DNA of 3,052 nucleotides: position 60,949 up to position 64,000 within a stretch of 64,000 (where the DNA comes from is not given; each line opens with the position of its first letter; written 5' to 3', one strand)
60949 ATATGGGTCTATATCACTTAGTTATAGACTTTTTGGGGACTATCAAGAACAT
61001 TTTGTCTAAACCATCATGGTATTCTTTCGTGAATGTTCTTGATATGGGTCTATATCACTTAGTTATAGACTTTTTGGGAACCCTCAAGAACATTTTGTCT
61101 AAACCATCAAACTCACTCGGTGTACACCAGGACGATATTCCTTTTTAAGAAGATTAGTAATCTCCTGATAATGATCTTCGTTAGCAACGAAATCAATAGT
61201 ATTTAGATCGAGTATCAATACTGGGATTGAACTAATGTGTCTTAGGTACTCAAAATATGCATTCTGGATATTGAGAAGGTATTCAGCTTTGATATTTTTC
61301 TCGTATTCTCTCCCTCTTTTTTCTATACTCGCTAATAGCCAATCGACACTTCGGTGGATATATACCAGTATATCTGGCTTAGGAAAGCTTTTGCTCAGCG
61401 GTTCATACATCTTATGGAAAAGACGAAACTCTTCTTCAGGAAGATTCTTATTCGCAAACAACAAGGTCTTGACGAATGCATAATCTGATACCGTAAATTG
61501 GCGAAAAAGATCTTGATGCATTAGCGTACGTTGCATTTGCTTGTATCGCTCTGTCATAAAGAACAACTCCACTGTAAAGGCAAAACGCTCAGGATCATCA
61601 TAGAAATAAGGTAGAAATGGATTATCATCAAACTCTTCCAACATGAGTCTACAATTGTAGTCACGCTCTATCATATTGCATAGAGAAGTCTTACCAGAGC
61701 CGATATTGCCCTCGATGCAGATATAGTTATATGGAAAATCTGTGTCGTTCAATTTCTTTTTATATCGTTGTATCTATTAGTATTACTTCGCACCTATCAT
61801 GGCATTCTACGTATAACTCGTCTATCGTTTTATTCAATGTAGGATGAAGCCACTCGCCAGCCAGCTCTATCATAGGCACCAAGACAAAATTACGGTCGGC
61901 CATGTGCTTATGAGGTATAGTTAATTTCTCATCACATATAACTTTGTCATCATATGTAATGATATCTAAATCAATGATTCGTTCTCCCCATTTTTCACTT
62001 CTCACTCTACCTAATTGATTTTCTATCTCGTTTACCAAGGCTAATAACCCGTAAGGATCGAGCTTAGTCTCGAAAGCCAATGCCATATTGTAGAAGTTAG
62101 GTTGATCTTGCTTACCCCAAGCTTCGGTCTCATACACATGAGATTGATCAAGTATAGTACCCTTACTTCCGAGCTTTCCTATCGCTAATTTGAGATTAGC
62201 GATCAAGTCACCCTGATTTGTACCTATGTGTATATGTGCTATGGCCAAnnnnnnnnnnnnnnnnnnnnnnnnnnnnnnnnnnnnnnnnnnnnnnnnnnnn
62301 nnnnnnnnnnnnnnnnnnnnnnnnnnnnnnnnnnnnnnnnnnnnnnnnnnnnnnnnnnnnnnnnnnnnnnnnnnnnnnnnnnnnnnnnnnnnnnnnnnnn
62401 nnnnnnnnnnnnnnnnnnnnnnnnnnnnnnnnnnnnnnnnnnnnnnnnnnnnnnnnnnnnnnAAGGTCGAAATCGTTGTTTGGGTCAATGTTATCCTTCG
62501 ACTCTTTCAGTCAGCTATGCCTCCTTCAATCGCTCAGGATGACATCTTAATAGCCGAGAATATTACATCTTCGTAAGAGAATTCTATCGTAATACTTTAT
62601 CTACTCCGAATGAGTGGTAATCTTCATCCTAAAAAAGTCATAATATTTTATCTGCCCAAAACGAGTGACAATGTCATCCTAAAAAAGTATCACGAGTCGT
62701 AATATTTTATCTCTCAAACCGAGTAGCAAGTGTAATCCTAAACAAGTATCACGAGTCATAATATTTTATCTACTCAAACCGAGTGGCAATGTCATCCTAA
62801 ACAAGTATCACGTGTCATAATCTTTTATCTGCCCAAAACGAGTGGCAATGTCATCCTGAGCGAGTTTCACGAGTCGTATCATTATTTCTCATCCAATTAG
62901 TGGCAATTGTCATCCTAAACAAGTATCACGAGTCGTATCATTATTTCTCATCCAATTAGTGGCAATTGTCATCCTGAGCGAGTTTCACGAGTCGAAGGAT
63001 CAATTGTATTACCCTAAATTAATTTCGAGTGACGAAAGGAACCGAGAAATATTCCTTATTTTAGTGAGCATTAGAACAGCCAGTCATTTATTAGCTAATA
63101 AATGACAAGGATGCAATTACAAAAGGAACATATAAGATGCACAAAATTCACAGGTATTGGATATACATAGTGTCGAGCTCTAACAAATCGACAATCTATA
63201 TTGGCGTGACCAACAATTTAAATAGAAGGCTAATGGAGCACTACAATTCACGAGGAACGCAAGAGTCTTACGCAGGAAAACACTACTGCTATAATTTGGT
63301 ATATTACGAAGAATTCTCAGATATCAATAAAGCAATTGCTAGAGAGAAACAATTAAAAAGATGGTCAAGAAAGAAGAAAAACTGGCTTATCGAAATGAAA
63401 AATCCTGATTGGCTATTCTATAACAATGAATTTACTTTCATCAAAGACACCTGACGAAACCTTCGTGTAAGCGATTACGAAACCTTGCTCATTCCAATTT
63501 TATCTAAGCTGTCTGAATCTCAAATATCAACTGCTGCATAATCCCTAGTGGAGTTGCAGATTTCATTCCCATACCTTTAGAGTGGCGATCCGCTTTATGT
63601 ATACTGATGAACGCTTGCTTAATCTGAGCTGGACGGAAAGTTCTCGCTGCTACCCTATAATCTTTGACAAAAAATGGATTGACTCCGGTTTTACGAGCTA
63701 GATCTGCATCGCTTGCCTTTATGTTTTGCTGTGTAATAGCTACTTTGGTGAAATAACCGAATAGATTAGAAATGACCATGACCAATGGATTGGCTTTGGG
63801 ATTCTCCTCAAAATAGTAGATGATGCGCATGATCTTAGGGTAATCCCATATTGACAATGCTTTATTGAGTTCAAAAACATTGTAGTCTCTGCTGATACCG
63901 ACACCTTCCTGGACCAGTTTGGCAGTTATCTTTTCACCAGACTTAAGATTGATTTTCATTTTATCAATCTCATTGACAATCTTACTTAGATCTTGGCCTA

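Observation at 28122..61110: Four tandem arrays of ~90-bp hairpin units form one family: arms covary between loci and every array ends on the stop codon of a minus-strand gene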

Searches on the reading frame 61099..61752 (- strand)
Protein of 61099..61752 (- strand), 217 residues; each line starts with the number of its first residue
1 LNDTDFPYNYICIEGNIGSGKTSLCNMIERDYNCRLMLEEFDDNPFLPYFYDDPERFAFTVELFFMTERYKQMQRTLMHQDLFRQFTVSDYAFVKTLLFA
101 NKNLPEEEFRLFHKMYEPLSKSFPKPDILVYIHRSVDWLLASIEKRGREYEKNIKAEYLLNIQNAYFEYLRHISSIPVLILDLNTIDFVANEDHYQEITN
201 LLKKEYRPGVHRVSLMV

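Call 13: search_protein_families(library=pfam, proteins=[window:61099-61752:-])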
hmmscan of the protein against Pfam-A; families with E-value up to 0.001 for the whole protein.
window:61099-61752:- (217 aa): 3 families
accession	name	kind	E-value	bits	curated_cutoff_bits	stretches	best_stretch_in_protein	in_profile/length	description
PF01712.25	dNK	-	2.1e-41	142.3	27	1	11-203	1-199/203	Deoxynucleoside kinase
PF02223.23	Thymidylate_kin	-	0.00027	21.1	27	0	13-171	1-164/185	Thymidylate kinase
PF02367.23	TsaE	-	0.00043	20.7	26.6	0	9-32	22-45/128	Threonylcarbamoyl adenosine biosynthesis protein TsaE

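Call 42: find_encoding_contigs(protein=window:61099-61752:-, flank=10000, max_places=10)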
Protein window:61099-61752:- (217 aa): 2 contigs read that carry it; 1 place shown.
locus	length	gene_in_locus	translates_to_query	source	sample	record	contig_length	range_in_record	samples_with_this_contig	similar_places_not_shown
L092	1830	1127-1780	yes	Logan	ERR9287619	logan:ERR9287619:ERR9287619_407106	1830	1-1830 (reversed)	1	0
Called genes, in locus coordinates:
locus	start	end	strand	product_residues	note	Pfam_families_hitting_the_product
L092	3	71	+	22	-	?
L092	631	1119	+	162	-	PF01288:HPPK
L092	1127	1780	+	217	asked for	PF01712:dNK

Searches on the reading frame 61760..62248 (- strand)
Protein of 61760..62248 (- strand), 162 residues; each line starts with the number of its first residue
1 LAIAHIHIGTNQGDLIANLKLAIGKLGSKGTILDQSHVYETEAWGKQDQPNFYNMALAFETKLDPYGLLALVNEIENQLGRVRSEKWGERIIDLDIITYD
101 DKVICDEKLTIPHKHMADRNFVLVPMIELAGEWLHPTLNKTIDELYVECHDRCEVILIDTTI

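Call 13: search_protein_families(library=pfam, proteins=[window:61760-62248:-])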
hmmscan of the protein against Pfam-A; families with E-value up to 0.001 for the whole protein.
window:61760-62248:- (162 aa): 1 family
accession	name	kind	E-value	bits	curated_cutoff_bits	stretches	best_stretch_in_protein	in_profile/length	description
PF01288.25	HPPK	-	9.4e-37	126.4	25.7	1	6-130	2-115/116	7,8-dihydro-6-hydroxymethylpterin-pyrophosphokinase (HPPK)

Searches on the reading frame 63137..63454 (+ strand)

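Call 13: search_protein_families(library=pfam, proteins=[window:63137-63454:+])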
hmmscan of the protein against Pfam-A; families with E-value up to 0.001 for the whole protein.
window:63137-63454:+ (105 aa): 2 families
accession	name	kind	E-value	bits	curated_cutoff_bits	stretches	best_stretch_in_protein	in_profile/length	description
PF01541.30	GIY-YIG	-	9.2e-17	61.6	22.6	1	7-81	2-77/78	GIY-YIG catalytic domain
PF10544.15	T5orf172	-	0.00015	22.7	20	1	8-74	2-64/101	T5orf172 domain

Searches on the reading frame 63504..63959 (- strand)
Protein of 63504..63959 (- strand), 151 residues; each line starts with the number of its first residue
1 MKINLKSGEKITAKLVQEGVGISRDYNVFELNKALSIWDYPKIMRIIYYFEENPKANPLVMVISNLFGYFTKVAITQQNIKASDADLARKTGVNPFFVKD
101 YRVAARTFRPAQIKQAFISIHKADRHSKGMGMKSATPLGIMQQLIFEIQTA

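Call 67: find_encoding_contigs(protein=window:63504-63959:-, flank=10000, max_places=4)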
Protein window:63504-63959:- (151 aa): no gene with exactly this product is on record in the collection.

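Call 80: search_protein_families(library=pfam, proteins=[window:63504-63959:-], max_evalue=0.00001)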
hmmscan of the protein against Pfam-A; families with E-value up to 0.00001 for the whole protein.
window:63504-63959:- (151 aa): 1 family
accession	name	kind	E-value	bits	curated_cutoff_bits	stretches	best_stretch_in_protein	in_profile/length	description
PF21694.2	DNA_pol3_delta_C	-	1.8e-07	31.6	27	1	27-133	3-109/121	DNA polymerase III delta subunit, C-terminal domain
